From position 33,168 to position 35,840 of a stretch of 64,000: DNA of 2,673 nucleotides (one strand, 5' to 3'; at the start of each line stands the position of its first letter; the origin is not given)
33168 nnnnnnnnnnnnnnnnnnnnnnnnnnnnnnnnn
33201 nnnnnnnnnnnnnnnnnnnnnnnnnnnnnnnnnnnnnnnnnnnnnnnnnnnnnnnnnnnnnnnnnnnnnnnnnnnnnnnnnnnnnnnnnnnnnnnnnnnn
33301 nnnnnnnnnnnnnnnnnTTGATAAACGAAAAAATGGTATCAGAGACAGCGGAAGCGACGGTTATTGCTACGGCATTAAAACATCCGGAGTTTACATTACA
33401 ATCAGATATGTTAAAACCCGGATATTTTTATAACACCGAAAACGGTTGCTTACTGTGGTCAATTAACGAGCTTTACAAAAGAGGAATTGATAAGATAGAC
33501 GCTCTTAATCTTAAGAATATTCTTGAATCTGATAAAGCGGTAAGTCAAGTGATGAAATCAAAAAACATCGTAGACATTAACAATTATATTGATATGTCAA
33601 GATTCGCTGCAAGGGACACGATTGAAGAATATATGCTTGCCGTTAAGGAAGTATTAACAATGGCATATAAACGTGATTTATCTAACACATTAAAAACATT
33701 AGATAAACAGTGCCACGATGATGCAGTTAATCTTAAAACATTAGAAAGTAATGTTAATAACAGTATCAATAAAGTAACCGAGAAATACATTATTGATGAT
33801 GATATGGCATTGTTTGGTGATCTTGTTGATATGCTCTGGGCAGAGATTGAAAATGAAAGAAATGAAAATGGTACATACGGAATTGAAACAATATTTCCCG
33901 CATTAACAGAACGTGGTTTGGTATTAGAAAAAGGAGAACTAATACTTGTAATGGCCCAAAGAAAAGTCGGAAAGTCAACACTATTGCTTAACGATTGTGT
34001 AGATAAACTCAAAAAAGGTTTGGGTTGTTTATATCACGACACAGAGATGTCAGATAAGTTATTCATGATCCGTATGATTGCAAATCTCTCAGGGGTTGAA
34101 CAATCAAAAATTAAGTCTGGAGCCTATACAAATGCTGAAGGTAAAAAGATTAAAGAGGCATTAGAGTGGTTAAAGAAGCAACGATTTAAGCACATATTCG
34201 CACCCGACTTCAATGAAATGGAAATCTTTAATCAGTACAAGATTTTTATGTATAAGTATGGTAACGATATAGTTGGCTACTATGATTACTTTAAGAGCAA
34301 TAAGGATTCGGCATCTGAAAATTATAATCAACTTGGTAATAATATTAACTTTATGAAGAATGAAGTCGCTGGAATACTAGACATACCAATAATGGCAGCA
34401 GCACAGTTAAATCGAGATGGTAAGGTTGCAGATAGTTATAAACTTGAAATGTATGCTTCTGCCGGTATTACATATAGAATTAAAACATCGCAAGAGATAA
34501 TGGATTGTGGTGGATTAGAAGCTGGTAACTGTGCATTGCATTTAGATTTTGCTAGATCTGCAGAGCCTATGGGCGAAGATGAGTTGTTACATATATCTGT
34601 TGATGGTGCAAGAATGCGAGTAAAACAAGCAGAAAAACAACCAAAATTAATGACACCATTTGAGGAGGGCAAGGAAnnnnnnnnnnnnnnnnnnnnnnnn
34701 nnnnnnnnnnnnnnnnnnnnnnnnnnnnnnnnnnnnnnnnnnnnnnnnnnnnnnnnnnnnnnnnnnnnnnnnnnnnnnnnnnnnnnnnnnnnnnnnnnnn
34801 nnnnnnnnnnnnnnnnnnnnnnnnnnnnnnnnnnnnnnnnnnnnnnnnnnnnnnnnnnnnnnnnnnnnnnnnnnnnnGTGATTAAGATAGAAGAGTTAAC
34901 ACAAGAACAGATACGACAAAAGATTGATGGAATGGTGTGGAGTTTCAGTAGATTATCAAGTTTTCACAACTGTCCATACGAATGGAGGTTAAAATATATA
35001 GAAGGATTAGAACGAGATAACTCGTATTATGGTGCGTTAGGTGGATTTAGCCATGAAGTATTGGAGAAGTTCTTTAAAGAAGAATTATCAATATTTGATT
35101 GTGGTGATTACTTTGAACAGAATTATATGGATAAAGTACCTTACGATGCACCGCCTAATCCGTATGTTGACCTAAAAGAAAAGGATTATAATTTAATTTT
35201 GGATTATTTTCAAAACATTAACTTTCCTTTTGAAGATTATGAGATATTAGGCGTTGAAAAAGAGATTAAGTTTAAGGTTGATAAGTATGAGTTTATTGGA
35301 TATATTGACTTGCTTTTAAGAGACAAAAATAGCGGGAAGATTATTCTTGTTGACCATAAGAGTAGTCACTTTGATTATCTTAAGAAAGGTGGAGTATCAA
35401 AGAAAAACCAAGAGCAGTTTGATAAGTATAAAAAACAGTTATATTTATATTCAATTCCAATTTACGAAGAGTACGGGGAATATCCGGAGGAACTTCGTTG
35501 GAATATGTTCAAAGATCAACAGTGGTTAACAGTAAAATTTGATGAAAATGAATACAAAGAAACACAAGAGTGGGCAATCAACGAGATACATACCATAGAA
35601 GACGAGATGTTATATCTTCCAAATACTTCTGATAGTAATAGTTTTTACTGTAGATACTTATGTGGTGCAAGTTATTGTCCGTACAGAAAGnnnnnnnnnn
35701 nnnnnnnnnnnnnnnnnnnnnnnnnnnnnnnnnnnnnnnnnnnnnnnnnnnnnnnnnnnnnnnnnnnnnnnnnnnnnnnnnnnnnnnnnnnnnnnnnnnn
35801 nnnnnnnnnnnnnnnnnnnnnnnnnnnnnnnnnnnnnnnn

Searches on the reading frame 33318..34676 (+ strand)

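Call 11: search_protein_families(library=phrogs, proteins=[window:33318-34676:+], max_evalue=0.00001)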
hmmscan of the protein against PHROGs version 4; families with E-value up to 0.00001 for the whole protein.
window:33318-34676:+ (453 aa): 3 families
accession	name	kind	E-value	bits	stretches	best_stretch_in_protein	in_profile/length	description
phrog_19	-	DNA, RNA and nucleotide metabolism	5.1e-40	138.9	1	4-383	156-534/621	DnaB-like replicative helicase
phrog_243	-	DNA, RNA and nucleotide metabolism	3.6e-08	33.7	1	190-366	21-193/273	DnaB-like replicative helicase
phrog_239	-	DNA, RNA and nucleotide metabolism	3.6e-06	27.2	1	170-369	323-522/801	DNA primase/helicase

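Call 12: search_protein_families(library=pfam, proteins=[window:33318-34676:+], max_evalue=0.001)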
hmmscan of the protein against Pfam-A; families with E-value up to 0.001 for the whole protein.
window:33318-34676:+ (453 aa): 2 families
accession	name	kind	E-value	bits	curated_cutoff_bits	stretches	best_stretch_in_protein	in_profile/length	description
PF03796.21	DnaB_C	-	2.2e-15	57.2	27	1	188-367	1-181/255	DnaB-like helicase C terminal domain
PF00772.26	DnaB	-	8.9e-06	26.1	23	1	8-94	5-91/103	DnaB-like helicase N terminal domain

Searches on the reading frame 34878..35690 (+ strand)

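Call 48: search_protein_families(library=pfam, alignment_id=A3, max_evalue=0.001)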
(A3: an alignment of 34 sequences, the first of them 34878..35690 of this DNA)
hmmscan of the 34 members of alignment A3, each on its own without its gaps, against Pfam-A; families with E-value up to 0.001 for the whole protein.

A. member 1, window:34878-35690:+ (271 aa): 1 family
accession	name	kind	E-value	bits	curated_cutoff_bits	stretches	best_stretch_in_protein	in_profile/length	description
PF12705.13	PDDEXK_1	-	7e-19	69.2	22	1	21-270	2-243/247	PD-(D/E)XK nuclease superfamily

B. families by the number of members that match (of 34 scanned): 13 families
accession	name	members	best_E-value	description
PF00149.33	Metallophos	2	2e-18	Calcineurin-like phosphoesterase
PF12850.12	Metallophos_2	2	5.4e-07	Calcineurin-like phosphoesterase superfamily domain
PF24749.2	DUF7695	1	6.8e-25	Domain of unknown function (DUF7695)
PF01555.25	N6_N4_Mtase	1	3.4e-23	DNA methylase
PF01807.25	Zn_ribbon_DnaG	1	2.1e-21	CHC2 zinc finger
PF12705.13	PDDEXK_1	1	7e-19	PD-(D/E)XK nuclease superfamily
PF06725.17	3D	1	1.2e-15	3D domain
PF06941.18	NT5C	1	2.6e-15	5' nucleotidase, deoxy (Pyrimidine), cytosolic type C protein (NT5C)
PF00692.24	dUTPase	1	2e-13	dUTPase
PF00104.35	Hormone_recep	1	0.00012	Ligand-binding domain of nuclear hormone receptor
PF13662.12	Toprim_4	1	0.0002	Toprim domain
PF11599.14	AviRa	1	0.00026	RRNA methyltransferase AviRa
PF08275.17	DNAG_N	1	0.00043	DNA primase catalytic core, N-terminal domain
